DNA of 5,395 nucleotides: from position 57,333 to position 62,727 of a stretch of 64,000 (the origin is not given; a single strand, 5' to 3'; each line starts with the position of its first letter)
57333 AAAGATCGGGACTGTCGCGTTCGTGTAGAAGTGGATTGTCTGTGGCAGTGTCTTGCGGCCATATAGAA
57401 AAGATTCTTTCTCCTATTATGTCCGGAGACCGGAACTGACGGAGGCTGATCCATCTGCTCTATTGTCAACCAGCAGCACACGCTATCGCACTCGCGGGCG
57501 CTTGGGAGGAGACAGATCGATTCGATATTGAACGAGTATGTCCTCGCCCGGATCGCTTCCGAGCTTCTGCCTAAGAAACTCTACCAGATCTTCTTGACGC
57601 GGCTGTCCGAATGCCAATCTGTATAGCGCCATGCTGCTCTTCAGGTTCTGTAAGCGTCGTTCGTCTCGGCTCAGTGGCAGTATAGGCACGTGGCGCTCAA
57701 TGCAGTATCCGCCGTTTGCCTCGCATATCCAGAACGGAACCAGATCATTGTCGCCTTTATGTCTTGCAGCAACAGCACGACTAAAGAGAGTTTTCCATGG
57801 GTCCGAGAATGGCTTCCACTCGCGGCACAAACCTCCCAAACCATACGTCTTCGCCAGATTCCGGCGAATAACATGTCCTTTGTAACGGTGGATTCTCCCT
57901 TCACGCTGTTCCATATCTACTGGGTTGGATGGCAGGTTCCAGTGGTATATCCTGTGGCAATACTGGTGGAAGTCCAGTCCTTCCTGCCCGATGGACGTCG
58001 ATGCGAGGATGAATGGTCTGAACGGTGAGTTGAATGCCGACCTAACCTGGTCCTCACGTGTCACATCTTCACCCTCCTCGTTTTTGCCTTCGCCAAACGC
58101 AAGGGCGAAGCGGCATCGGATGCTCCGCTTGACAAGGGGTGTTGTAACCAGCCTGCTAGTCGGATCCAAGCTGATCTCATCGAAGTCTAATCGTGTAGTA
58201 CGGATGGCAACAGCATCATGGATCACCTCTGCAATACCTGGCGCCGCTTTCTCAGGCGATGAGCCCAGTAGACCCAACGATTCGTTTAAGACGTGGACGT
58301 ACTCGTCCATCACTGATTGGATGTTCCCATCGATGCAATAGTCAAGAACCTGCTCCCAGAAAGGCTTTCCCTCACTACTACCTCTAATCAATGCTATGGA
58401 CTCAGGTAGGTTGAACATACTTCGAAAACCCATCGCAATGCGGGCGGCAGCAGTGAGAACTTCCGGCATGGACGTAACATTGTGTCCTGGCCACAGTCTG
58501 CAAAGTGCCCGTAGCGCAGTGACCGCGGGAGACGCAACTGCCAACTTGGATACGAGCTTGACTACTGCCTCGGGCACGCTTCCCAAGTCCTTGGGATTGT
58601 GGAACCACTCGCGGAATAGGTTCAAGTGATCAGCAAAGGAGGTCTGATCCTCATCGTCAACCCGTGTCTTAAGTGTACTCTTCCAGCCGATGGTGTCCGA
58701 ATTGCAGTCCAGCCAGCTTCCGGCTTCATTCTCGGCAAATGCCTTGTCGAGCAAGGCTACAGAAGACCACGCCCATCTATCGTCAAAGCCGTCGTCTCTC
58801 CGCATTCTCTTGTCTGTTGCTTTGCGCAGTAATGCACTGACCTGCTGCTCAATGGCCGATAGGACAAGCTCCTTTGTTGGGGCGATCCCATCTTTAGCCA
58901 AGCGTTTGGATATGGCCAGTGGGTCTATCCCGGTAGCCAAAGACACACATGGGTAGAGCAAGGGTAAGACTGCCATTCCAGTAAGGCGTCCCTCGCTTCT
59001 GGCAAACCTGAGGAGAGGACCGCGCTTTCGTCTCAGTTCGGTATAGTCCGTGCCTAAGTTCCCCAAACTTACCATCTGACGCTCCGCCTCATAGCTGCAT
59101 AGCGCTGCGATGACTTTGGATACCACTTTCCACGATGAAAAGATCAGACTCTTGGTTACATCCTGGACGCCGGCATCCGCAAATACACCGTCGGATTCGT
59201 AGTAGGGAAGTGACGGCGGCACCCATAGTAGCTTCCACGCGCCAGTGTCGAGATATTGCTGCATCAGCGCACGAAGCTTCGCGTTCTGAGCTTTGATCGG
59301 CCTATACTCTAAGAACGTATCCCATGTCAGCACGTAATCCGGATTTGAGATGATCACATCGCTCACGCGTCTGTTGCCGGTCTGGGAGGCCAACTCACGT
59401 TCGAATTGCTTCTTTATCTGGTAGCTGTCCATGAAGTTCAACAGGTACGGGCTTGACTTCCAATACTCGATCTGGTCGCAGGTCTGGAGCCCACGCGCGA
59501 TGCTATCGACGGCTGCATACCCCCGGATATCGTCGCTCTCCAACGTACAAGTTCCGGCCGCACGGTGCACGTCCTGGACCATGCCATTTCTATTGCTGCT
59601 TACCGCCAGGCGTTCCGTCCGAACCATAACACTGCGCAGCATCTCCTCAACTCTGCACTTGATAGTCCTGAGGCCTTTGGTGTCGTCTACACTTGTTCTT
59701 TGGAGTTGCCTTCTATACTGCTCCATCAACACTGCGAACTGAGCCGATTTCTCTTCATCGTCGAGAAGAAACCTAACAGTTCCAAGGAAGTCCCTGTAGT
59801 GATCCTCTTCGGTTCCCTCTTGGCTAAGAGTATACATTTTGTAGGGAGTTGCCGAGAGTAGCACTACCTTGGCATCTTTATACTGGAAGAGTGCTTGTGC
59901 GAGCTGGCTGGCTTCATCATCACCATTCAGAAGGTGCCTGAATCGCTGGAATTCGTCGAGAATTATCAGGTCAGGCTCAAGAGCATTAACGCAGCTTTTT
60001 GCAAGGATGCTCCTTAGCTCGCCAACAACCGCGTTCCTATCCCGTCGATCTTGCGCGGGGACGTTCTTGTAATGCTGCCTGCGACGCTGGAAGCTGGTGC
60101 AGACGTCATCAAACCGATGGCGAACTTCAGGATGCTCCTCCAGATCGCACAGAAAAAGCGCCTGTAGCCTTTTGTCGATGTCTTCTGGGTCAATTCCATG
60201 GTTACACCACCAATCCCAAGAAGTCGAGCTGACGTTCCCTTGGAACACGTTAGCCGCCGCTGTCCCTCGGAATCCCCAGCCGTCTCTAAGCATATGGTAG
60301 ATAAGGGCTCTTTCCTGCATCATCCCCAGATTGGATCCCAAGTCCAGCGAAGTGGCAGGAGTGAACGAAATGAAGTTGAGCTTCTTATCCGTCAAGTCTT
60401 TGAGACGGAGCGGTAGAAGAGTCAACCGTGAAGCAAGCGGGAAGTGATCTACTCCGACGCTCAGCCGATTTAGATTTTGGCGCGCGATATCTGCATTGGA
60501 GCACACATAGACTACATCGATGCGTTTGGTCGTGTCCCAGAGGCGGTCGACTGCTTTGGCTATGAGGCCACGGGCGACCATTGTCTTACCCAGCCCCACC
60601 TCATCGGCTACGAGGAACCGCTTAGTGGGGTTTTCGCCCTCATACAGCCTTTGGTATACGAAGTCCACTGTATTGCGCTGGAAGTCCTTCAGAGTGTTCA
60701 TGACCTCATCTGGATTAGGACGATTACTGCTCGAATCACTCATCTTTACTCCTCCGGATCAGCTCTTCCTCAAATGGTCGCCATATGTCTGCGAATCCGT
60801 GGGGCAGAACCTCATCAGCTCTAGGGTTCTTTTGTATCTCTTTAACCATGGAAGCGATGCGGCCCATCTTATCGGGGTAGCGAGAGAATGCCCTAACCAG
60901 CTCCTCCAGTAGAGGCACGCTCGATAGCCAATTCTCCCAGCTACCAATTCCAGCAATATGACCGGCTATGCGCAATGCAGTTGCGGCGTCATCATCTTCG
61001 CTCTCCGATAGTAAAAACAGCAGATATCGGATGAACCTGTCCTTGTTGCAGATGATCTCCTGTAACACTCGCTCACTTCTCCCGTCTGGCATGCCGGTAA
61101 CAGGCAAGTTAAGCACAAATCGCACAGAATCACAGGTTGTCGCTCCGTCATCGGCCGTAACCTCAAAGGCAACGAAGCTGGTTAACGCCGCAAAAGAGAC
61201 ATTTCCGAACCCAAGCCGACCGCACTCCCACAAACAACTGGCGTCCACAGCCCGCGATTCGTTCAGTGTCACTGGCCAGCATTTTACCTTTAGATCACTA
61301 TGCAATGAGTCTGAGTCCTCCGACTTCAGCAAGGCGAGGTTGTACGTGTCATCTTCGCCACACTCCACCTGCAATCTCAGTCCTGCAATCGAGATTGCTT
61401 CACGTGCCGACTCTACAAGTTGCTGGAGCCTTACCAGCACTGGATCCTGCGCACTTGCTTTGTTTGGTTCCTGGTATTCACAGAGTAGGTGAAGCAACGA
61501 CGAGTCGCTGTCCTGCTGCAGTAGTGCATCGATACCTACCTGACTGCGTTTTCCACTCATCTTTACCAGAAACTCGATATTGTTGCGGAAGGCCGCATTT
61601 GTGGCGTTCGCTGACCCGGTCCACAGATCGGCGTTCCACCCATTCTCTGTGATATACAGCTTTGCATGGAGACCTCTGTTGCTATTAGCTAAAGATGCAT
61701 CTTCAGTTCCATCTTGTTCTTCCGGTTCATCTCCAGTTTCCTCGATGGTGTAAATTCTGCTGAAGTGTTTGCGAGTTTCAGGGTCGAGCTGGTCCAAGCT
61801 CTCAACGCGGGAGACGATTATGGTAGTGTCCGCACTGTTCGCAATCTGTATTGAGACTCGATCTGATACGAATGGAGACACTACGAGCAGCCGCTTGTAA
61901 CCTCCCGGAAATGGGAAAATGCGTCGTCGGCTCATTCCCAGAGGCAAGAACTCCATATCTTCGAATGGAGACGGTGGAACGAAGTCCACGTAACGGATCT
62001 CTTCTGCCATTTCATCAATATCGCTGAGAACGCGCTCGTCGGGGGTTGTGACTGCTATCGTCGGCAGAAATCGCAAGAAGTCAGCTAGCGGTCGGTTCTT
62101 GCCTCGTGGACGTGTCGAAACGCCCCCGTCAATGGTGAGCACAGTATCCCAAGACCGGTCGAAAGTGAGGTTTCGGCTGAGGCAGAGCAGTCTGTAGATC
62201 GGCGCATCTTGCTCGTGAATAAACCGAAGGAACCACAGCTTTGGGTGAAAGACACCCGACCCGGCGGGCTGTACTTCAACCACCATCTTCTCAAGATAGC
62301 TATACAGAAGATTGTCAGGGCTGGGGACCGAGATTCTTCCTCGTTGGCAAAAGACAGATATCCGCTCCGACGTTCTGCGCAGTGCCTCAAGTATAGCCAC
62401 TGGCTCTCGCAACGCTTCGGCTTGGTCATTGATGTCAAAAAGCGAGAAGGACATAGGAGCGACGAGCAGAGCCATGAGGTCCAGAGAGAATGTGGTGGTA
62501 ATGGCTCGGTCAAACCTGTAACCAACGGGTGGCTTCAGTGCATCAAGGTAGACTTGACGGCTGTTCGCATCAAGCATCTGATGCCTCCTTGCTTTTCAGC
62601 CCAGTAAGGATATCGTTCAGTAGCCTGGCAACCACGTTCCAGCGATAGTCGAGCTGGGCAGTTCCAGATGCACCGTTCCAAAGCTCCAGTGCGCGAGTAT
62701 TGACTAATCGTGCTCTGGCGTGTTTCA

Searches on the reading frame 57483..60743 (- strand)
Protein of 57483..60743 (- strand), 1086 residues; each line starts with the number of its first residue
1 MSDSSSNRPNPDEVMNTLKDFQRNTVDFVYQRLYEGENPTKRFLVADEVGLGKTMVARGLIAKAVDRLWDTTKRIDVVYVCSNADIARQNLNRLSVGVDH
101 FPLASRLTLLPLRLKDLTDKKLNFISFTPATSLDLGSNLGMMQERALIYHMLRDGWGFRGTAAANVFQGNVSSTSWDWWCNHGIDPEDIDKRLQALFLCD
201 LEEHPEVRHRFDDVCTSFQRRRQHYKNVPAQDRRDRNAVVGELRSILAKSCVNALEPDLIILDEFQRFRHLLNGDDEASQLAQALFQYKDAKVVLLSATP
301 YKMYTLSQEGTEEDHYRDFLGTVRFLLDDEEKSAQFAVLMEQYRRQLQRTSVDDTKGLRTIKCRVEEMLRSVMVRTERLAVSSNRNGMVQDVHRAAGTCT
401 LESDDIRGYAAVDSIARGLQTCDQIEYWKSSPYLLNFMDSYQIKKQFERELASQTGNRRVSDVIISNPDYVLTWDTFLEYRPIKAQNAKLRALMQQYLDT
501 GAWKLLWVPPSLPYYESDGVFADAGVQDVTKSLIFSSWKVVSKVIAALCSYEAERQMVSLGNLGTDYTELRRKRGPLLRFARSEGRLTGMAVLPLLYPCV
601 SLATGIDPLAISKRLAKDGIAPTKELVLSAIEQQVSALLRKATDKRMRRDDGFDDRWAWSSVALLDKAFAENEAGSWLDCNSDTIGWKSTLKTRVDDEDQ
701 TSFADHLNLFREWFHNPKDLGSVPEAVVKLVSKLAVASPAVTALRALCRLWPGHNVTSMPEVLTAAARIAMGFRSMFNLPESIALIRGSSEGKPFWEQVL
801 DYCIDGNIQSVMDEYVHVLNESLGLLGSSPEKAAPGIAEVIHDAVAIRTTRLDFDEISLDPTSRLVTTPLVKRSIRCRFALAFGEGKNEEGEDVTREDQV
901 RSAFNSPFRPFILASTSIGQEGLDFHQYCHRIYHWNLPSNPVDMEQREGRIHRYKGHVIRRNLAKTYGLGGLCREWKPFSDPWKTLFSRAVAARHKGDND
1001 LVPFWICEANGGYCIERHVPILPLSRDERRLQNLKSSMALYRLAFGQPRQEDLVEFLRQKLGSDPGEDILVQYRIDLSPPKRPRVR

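Call 61: search_protein_families(library=pfam, proteins=[window:57483-60743:-], max_evalue=0.001)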
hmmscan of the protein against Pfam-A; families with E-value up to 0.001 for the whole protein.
window:57483-60743:- (1086 aa): 5 families
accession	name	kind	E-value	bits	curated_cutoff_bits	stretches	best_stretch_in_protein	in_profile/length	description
PF00271.37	Helicase_C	-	1.8e-06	28.6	23.5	1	899-954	56-109/110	Helicase conserved C-terminal domain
PF00270.35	DEAD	-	8.2e-06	26.1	26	0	254-301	115-161/167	DEAD/DEAH box helicase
PF00176.29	SNF2-rel_dom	-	0.00011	21.8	24.9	0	207-383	100-227/290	SNF2-related domain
PF04851.21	ResIII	-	0.00018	21.9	22.5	0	19-94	5-73/164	Type III restriction enzyme, res subunit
PF13401.12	AAA_22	-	0.00034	21.4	27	0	199-294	39-119/130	AAA domain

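Call 62: search_protein_families(library=padloc, proteins=[window:57483-60743:-], max_evalue=0.00001)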
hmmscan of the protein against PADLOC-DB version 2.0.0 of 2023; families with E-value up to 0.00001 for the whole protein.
window:57483-60743:- (1086 aa): 20 families
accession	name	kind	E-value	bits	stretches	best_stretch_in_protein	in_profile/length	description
PDLC03830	ZacC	-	0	1140.9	1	11-1080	6-1017/1019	-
PDLC04556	PDC-M27C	-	1.5e-20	71.2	1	897-960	743-806/892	-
PDLC04554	PDC-M27C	-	7.6e-18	62.1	1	898-961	757-820/1217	-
PDLC02621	DrmD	-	4.5e-15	53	1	896-954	562-623/1040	DrmD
PDLC04555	PDC-M27C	-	4.2e-12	43.6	1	894-958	490-554/656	-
PDLC02843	DpdE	-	1.1e-11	41.5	0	912-970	622-681/1091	DpdE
PDLC02572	DrmA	-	2.2e-11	40.4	1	895-955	559-622/1043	DrmA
PDLC02619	DrmD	-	4.4e-11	39.7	1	891-955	473-534/872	DrmD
PDLC02623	DrmD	-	5e-11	39.1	1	898-954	568-623/1040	DrmD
PDLC02500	BrxHI|BrxHII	-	6e-11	39.6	1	897-954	519-573/933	BrxHI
PDLC02633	DrmD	-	3.5e-10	36.5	1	892-954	568-628/839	DrmD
PDLC02840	DpdE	-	5.6e-10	36.1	0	904-992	604-694/1091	DpdE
PDLC02504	BrxHI|BrxHII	-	1.4e-09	34.5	1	894-955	520-582/971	BrxHII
PDLC02634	DrmD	-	7.5e-09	31.9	0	912-955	541-584/900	DrmD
PDLC02625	DrmD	-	1.1e-07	28.8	1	910-955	325-370/792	DrmD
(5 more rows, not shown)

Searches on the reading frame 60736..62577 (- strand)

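Call 61: search_protein_families(library=pfam, proteins=[window:60736-62577:-], max_evalue=0.001)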
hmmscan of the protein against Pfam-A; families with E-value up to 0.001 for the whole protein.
window:60736-62577:- (613 aa): 1 family
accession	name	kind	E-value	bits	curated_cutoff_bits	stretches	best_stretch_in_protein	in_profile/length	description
PF13091.12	PLDc_2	-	0.00029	21.1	27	1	301-344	79-119/132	PLD-like domain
